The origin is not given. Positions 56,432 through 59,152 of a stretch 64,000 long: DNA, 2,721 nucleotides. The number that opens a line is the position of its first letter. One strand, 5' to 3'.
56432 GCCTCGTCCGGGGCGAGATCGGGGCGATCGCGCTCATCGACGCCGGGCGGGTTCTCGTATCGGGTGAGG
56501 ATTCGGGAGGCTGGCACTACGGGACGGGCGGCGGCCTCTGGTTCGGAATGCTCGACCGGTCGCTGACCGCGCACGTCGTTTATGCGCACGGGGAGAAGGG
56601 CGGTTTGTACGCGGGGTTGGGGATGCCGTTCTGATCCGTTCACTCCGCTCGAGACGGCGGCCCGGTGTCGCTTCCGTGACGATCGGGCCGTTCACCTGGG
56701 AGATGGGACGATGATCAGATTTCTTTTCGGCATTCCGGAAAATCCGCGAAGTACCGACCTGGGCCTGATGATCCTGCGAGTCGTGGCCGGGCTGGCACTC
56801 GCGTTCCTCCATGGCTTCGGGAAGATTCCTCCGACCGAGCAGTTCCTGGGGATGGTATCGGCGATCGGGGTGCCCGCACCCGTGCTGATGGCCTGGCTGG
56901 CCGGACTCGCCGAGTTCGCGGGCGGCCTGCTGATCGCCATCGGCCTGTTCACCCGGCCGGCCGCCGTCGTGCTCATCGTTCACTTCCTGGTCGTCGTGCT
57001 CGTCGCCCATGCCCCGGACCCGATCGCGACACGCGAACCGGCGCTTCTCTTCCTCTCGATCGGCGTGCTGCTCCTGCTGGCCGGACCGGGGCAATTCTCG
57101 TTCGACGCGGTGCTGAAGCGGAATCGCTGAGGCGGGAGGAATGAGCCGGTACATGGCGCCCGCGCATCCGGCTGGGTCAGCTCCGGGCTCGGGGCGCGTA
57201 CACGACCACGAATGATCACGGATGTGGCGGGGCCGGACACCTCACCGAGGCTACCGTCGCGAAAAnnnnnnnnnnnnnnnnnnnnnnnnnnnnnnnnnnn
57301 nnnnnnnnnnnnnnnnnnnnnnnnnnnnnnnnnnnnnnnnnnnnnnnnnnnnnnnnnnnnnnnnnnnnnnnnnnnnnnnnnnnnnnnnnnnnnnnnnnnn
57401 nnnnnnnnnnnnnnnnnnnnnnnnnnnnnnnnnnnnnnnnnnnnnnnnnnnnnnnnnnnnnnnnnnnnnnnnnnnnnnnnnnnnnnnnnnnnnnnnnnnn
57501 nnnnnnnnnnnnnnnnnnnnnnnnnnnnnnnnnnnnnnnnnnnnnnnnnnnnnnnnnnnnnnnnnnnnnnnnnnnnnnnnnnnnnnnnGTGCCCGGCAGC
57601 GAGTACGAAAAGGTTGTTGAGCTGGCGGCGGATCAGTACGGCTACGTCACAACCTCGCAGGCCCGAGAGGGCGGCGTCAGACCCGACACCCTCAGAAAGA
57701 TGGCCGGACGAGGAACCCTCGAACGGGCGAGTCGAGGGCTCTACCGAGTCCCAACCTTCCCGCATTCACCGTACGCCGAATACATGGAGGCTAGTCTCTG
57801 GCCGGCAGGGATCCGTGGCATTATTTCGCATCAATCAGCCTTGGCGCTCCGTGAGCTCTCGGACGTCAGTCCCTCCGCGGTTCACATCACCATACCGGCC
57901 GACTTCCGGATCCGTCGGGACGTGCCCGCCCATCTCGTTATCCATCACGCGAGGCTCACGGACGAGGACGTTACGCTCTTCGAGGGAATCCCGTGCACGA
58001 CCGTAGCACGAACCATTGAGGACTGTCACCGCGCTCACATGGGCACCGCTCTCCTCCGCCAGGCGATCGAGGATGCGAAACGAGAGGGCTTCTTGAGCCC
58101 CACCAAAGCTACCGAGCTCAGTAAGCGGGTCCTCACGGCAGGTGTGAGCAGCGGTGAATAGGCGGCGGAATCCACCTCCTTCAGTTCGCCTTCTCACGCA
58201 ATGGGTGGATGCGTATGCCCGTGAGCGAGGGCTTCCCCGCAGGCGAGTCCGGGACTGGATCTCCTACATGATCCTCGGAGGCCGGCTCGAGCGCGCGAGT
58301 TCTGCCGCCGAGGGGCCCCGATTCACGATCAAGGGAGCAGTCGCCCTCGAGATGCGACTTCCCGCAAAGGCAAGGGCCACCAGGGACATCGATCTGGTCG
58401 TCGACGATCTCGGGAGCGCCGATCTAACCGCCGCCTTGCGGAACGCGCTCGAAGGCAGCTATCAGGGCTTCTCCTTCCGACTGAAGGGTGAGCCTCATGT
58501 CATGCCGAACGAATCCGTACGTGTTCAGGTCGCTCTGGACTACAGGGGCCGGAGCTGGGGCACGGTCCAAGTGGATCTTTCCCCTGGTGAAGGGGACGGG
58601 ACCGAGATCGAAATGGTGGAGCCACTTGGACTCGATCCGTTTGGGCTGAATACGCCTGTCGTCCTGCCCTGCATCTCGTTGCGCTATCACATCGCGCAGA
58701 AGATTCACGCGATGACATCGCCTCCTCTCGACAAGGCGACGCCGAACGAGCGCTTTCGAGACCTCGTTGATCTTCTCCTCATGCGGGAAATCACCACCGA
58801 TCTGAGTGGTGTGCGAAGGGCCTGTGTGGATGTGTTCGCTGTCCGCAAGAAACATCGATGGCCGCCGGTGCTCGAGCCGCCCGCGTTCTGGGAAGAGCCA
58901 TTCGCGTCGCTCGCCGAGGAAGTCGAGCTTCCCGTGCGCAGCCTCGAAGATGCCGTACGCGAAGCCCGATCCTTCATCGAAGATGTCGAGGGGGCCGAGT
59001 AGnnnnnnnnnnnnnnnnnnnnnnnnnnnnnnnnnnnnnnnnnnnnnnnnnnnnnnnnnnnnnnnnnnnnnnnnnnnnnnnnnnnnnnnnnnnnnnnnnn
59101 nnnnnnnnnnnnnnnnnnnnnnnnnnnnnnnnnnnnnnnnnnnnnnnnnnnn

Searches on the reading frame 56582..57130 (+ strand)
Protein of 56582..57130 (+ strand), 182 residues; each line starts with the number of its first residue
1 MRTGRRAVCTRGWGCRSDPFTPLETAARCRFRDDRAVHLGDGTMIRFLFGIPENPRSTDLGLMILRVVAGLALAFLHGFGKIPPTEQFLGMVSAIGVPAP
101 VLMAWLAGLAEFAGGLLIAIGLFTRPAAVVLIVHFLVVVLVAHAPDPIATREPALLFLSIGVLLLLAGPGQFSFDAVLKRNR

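Call 42: search_protein_families(library=pfam, proteins=[window:56582-57130:+], max_evalue=0.0001)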
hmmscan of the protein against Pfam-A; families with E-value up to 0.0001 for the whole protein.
window:56582-57130:+ (182 aa): 2 families
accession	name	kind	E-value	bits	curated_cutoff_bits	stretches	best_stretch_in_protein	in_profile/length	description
PF07681.17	DoxX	-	1.4e-14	54.9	23.6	1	61-144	1-85/85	DoxX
PF04173.18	DoxD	-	1.4e-05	25.5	22.7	1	90-180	52-146/167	TQO small subunit DoxD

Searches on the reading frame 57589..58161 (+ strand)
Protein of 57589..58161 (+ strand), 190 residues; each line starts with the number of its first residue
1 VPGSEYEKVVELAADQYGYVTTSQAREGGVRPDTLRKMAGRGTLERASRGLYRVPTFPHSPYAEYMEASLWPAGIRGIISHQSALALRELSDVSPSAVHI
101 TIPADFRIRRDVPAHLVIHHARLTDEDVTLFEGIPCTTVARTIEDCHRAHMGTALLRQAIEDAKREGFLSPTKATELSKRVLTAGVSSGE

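Call 89: search_protein_families(library=pfam, proteins=[window:57589-58161:+], max_evalue=0.001)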
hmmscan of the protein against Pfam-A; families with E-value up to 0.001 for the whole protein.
window:57589-58161:+ (190 aa): 1 family
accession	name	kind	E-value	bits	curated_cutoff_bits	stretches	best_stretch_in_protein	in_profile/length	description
PF13338.12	AbiEi_4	-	3.1e-11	43.6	25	1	7-55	1-49/49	Transcriptional regulator, AbiEi antitoxin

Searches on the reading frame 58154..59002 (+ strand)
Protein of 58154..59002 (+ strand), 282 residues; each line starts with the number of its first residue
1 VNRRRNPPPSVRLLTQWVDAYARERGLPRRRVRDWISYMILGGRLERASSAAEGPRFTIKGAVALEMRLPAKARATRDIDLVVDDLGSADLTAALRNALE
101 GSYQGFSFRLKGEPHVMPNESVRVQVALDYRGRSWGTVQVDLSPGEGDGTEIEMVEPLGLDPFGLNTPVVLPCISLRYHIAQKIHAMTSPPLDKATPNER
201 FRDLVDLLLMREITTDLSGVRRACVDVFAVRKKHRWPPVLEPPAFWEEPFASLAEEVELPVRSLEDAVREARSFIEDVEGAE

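Call 89: search_protein_families(library=pfam, proteins=[window:58154-59002:+], max_evalue=0.001)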
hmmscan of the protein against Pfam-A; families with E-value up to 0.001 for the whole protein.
window:58154-59002:+ (282 aa): 1 family
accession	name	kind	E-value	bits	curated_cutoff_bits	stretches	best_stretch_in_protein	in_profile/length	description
PF08843.17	AbiEii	-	5e-21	76.2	22.5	1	45-249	3-199/238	Nucleotidyl transferase AbiEii toxin, Type IV TA system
